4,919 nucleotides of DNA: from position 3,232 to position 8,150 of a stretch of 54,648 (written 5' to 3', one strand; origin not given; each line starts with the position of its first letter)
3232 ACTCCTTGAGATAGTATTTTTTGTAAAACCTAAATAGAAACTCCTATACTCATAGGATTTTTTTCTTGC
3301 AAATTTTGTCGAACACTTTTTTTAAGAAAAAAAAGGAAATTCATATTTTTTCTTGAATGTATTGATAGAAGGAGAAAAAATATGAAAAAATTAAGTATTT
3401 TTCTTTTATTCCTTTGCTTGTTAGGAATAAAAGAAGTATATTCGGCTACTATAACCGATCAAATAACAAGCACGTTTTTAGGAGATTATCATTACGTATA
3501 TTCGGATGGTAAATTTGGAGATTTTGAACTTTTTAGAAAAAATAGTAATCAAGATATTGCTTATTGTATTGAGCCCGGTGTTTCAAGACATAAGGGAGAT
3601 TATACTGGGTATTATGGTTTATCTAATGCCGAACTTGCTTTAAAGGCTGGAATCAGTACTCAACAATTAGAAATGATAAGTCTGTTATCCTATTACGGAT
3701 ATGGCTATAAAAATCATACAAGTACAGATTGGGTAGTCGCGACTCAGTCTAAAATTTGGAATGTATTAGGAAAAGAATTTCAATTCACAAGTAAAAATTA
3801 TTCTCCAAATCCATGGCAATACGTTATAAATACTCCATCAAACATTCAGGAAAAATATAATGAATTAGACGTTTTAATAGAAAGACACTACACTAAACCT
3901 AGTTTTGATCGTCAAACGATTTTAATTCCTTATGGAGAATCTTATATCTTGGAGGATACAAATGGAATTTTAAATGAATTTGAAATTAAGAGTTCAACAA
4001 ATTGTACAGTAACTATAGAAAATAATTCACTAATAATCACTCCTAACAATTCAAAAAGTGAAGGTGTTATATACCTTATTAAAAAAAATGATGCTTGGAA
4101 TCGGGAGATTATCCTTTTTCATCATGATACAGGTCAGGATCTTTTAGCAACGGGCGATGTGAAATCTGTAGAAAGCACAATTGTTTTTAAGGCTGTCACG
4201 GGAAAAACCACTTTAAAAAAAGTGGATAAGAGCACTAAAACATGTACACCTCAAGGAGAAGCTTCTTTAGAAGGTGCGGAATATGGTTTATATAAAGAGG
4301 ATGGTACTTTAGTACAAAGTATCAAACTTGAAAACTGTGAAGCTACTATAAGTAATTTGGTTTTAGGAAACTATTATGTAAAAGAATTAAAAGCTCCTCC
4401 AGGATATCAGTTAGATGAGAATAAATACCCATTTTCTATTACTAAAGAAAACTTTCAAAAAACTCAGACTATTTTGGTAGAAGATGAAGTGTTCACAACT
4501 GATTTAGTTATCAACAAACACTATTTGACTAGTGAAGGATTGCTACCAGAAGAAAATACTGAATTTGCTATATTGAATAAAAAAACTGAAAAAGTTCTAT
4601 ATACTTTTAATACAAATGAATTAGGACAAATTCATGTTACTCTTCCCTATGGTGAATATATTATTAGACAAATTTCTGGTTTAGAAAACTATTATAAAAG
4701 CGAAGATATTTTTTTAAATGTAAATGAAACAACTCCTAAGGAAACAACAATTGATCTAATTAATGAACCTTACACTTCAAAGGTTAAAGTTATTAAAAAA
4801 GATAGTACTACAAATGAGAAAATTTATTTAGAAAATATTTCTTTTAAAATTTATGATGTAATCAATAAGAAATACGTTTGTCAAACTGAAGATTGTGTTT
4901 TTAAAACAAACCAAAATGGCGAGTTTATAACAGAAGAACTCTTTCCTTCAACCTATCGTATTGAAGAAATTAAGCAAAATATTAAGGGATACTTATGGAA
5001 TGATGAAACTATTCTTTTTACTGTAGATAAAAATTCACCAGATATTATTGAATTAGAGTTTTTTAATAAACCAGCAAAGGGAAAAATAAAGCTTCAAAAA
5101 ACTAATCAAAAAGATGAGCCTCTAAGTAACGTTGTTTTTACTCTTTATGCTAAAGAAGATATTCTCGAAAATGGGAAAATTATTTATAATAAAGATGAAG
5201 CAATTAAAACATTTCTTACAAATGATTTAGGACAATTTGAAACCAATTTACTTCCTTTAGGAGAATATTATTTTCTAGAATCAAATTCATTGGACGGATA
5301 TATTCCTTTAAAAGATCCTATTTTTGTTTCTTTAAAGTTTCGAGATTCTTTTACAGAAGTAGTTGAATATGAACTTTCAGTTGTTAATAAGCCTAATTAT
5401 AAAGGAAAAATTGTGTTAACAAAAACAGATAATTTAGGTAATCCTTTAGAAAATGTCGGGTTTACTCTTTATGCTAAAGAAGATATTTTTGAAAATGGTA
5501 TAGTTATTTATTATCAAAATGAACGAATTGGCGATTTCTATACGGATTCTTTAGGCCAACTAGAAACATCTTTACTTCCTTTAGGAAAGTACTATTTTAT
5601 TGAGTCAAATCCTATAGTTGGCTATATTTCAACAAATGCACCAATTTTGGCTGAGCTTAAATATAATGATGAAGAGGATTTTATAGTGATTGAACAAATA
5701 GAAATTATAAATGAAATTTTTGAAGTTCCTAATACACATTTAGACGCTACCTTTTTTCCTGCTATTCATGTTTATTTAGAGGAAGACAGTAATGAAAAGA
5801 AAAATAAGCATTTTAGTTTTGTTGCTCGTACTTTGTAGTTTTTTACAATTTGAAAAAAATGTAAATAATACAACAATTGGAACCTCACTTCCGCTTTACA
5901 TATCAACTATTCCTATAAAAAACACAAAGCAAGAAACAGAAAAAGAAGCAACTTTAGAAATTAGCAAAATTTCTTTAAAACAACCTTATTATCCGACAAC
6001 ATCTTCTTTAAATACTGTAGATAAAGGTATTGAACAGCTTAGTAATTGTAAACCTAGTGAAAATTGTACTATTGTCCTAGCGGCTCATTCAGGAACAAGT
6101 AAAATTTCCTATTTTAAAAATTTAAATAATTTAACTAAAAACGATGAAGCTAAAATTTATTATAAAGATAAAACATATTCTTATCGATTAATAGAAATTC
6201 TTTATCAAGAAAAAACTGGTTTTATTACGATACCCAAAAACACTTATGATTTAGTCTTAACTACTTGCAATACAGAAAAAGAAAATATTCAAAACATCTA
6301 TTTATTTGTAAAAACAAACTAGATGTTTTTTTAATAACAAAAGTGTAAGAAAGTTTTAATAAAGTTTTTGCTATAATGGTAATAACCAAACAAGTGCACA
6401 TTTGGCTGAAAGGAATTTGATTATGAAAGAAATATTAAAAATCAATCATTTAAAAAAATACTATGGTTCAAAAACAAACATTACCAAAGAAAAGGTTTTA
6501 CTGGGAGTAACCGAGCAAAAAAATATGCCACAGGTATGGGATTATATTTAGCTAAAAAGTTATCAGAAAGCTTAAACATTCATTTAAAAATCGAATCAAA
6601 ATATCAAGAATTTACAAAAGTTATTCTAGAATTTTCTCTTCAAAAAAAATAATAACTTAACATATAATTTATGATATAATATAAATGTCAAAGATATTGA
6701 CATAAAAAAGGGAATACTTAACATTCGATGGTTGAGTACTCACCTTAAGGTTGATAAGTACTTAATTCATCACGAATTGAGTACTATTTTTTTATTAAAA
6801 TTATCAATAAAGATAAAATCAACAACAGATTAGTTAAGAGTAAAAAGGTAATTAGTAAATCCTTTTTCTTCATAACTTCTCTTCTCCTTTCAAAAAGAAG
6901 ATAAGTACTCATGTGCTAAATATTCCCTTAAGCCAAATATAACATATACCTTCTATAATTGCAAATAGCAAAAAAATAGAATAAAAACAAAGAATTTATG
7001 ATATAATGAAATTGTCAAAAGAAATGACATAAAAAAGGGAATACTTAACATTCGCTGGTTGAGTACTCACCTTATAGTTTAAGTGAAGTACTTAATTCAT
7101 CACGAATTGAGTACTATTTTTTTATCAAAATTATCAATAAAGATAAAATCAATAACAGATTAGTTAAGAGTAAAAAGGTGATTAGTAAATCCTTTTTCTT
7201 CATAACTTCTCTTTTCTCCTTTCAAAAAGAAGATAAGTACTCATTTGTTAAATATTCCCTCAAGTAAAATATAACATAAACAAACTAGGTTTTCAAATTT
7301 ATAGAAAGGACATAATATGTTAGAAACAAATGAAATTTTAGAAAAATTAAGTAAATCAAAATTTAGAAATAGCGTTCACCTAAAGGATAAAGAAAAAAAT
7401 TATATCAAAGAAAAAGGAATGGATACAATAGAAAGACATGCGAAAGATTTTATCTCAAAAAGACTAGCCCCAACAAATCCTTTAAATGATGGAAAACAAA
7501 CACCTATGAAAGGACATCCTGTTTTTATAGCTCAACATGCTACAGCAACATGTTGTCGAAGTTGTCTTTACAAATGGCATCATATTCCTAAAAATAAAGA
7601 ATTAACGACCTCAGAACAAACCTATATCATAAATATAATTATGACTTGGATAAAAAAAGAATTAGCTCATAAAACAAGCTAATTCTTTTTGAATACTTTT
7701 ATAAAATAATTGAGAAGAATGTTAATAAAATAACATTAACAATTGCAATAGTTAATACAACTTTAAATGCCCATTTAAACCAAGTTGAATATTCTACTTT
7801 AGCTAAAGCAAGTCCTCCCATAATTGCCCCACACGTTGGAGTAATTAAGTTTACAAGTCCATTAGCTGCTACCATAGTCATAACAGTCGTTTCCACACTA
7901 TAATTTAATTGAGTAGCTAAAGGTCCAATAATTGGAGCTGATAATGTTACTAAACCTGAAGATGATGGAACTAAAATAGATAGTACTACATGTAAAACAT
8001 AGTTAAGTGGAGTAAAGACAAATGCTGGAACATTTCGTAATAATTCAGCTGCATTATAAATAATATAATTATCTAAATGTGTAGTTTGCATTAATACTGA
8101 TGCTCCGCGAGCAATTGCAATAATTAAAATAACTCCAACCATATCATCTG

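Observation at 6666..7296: Two tandem copies of a convergent small-hydrophobic-peptide / antisense-RNA module with type I toxin-antitoxin architecture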

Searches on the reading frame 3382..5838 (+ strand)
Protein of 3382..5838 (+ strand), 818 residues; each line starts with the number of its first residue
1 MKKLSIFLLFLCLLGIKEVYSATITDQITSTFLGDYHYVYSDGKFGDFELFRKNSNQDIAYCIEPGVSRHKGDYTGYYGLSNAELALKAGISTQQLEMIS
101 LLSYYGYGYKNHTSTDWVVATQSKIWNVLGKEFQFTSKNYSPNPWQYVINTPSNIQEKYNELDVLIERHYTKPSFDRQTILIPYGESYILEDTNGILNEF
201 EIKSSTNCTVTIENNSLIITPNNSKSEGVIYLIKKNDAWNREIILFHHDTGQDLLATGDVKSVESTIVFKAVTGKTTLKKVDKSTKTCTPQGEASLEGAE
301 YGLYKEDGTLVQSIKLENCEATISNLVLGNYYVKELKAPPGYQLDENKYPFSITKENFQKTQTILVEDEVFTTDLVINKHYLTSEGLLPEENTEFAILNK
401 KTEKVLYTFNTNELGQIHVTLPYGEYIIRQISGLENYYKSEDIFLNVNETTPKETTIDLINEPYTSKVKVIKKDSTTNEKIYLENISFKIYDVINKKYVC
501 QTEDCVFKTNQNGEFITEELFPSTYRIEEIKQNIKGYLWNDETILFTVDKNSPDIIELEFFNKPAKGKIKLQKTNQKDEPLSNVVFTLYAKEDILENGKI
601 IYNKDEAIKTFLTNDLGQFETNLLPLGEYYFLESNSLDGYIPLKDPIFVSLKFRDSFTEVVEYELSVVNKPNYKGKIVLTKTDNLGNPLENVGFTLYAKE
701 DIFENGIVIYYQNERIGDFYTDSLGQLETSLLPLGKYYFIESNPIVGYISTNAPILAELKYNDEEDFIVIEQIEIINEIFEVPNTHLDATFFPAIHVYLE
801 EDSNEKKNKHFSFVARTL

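Call 9: search_protein_families(library=pfam, proteins=[window:3382-5838:+], max_evalue=1)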
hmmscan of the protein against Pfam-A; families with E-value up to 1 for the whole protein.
window:3382-5838:+ (818 aa): 4 families
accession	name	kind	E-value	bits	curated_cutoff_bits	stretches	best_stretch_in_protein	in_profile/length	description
PF17802.7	SpaA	-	3.4e-56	187.8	23.1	5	275-359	2-82/91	Prealbumin-like fold domain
PF08341.16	TED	-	3.3e-05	24.7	22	1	59-132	1-72/102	Thioester domain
PF13620.12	CarboxypepD_reg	-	0.14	13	32.3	0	605-630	26-51/82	Carboxypeptidase regulatory-like domain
PF23193.1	NOMO_3rd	-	0.28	11.7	27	1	583-660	34-104/120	NOMO third transthyretin-like domain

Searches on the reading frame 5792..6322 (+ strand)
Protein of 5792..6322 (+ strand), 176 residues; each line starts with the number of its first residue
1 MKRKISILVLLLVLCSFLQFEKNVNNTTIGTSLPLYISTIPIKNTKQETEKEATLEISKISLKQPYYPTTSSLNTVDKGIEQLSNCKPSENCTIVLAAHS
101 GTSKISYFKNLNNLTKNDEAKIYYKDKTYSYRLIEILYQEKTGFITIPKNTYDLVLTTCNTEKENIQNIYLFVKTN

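Call 9: search_protein_families(library=pfam, proteins=[window:5792-6322:+], max_evalue=1)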
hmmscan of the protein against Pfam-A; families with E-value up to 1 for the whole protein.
window:5792-6322:+ (176 aa): 1 family
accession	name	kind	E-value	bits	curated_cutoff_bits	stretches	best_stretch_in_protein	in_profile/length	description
PF04203.18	Sortase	-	7e-12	45.6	26.6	1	55-167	1-116/125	Sortase domain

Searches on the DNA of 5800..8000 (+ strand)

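Call 5: search_rna_families(source=window, start=5800, end=8000, threshold=evalue, max_evalue=10, show_alignments=3)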
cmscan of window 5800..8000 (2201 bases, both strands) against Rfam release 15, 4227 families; matches with E-value up to 10: 10.
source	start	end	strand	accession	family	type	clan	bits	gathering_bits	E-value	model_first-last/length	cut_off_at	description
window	7032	7150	-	RF04182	GibS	Gene; sRNA;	-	22.6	115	3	1-142/142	no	GibS sRNA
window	6705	6823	-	RF04182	GibS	Gene; sRNA;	-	22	115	3.8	1-142/142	no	GibS sRNA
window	7654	7690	-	RF03623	mir-1252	Gene; miRNA;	-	21.7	70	1.7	1-65/65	no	mir-1252 microRNA precursor family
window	7536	7552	-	RF03131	L25-Gammaproteobacteria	Cis-reg; leader;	-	19.1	34.1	0.8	1-26/26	no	L25-Gammaproteobacteria ribosomal protein leader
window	7074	7107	-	RF00440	SNORD37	Gene; snRNA; snoRNA; CD-box;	-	18.2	45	2.9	1-65/65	no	Small nucleolar RNA SNORD37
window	6993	7060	+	RF00281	SNORD47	Gene; snRNA; snoRNA; CD-box;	-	17.3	50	8.7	1-77/77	no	Small nucleolar RNA SNORD47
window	5831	5866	+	RF03159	RAGATH-7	Gene; sRNA;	-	15.9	111.8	1.6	173-208/208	no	RAGATH-7 RNA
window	7728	7875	-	RF01673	PhrS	Gene; sRNA;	-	14.1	37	1.3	1-212/212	no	PhrS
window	7606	7674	-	RF01125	sR4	Gene; snRNA; snoRNA; CD-box;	-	14.1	50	5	1-56/56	no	Small nucleolar RNA sR4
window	6465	6485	+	RF01792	eiav_FSE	Cis-reg; frameshift_element;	-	13.7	40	5.5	1-35/35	no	ribosomal frameshift site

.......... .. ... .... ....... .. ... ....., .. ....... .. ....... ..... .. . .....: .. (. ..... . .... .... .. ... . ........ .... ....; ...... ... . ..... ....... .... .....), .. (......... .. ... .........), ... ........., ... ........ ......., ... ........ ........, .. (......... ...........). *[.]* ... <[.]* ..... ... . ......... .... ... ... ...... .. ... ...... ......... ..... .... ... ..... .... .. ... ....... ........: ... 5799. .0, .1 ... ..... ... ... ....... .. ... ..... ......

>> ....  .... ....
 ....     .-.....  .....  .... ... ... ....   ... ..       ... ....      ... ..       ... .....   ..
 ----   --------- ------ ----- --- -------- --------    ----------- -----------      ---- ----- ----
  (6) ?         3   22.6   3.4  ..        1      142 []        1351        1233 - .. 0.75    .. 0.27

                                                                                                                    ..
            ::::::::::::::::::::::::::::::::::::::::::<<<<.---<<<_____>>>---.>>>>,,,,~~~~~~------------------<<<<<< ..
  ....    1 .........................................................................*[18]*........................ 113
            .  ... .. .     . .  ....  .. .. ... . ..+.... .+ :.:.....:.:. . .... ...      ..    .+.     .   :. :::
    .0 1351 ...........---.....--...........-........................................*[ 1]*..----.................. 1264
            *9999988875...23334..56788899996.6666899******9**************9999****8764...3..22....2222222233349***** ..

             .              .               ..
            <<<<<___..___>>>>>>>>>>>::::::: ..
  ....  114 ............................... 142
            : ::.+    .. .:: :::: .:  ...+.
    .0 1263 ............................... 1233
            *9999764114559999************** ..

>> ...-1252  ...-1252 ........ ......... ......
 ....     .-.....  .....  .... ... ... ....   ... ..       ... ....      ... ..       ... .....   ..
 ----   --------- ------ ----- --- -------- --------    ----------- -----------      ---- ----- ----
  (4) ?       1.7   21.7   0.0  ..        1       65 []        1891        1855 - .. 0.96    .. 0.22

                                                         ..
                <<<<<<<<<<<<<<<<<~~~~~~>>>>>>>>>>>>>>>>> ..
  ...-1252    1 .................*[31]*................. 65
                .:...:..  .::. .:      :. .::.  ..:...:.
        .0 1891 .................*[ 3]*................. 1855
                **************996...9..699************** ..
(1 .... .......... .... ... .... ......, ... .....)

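Call 13: search_dna_similar(query=window:6640-7310:+, collection=plasmids, mode=distant)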
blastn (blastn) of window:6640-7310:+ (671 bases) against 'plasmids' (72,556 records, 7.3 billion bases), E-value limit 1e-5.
No match.

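Call 14: search_dna_similar(query=window:6640-7310:+, collection=phages, mode=distant)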
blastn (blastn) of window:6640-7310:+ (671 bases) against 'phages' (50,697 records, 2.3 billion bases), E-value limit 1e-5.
No match.

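Call 80: search_rna_families(sources=[L036, L133, L181, L116, L188, L160], threshold=gathering)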
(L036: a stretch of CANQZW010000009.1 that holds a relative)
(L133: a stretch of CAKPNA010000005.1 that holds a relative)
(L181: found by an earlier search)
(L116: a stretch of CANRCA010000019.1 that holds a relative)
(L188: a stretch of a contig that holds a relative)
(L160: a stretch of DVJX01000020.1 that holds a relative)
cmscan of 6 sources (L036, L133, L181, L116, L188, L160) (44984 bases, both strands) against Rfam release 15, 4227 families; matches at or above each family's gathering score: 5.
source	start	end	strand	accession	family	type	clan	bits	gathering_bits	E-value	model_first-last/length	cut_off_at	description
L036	1878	1951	+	RF00005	tRNA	Gene; tRNA;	CL00001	62.5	29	2.5e-11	1-71/71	no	tRNA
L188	5140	5210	-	RF00005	tRNA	Gene; tRNA;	CL00001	60.7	29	8.2e-11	1-71/71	no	tRNA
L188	5061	5131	-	RF00005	tRNA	Gene; tRNA;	CL00001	59.1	29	2.1e-10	1-71/71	no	tRNA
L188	2135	2215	-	RF00005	tRNA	Gene; tRNA;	CL00001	49.8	29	8.2e-08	1-71/71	no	tRNA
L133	1456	1525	+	RF00559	L21_leader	Cis-reg; leader;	-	40.5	36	6.3e-05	1-77/77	no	Ribosomal protein L21 leader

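Call 81: search_rna_families(source=L036, start=1900, end=2400, threshold=evalue, max_evalue=1)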
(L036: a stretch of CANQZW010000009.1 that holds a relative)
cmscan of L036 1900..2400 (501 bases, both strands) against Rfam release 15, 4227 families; matches with E-value up to 1: 1.
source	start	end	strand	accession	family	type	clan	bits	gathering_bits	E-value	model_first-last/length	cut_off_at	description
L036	1900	1951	+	RF00005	tRNA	Gene; tRNA;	CL00001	31.6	29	9e-05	21-71/71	5'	tRNA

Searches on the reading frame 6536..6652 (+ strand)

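Call 9: search_protein_families(library=pfam, proteins=[window:6536-6652:+], max_evalue=1)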
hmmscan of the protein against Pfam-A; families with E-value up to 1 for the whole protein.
window:6536-6652:+ (38 aa): 1 family
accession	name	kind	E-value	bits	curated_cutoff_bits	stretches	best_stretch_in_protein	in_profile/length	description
PF02518.31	HATPase_c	-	0.043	14.7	26.4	1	1-36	75-110/111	Histidine kinase-, DNA gyrase B-, and HSP90-like ATPase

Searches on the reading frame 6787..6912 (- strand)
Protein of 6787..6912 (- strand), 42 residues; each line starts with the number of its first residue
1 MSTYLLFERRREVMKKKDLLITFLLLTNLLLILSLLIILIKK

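Call 10: search_protein_families(library=ncbifam, proteins=[window:6787-6912:-], max_evalue=10)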
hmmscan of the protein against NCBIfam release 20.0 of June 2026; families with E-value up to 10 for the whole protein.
seq(42 aa): 0 families

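Call 20: find_homologous_proteins(query=window:6787-6912:-, max_evalue=10)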
Query seq(42 aa): no candidate shares three 5-residue words with the query. No homologue found.

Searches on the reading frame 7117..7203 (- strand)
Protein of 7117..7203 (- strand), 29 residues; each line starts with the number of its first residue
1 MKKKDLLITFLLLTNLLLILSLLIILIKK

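Call 9: search_protein_families(library=pfam, proteins=[window:7117-7203:-], max_evalue=1)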
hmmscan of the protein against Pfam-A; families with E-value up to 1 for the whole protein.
seq(29 aa): 0 families

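Call 10: search_protein_families(library=ncbifam, proteins=[window:7117-7203:-], max_evalue=10)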
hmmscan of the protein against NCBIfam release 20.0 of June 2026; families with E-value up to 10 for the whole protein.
seq(29 aa): 0 families

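Call 23: find_related_loci(query=A2, collection=genome_contigs, flank=6000)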
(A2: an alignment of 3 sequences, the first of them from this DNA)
Query A2 (29 aa) in genome_contigs; peptide patterns used: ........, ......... (x = any residue, [..] = any of these).
427 stretches matched a pattern, but none encodes a relative of the query by tblastn (E <= 1e-3).

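Call 58: search_protein_families(library=pfam, proteins=[window:7117-7203:-], max_evalue=10)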
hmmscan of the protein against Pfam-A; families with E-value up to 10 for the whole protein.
seq(29 aa): 0 families

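Call 59: search_protein_families(library=padloc, proteins=[window:7117-7203:-], max_evalue=10)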
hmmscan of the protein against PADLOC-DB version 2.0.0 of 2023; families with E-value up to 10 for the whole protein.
seq(29 aa): 0 families

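Call 78: list_cluster_members(proteins=[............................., window:7117-7203:-, window:6787-6912:-, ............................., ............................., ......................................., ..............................])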
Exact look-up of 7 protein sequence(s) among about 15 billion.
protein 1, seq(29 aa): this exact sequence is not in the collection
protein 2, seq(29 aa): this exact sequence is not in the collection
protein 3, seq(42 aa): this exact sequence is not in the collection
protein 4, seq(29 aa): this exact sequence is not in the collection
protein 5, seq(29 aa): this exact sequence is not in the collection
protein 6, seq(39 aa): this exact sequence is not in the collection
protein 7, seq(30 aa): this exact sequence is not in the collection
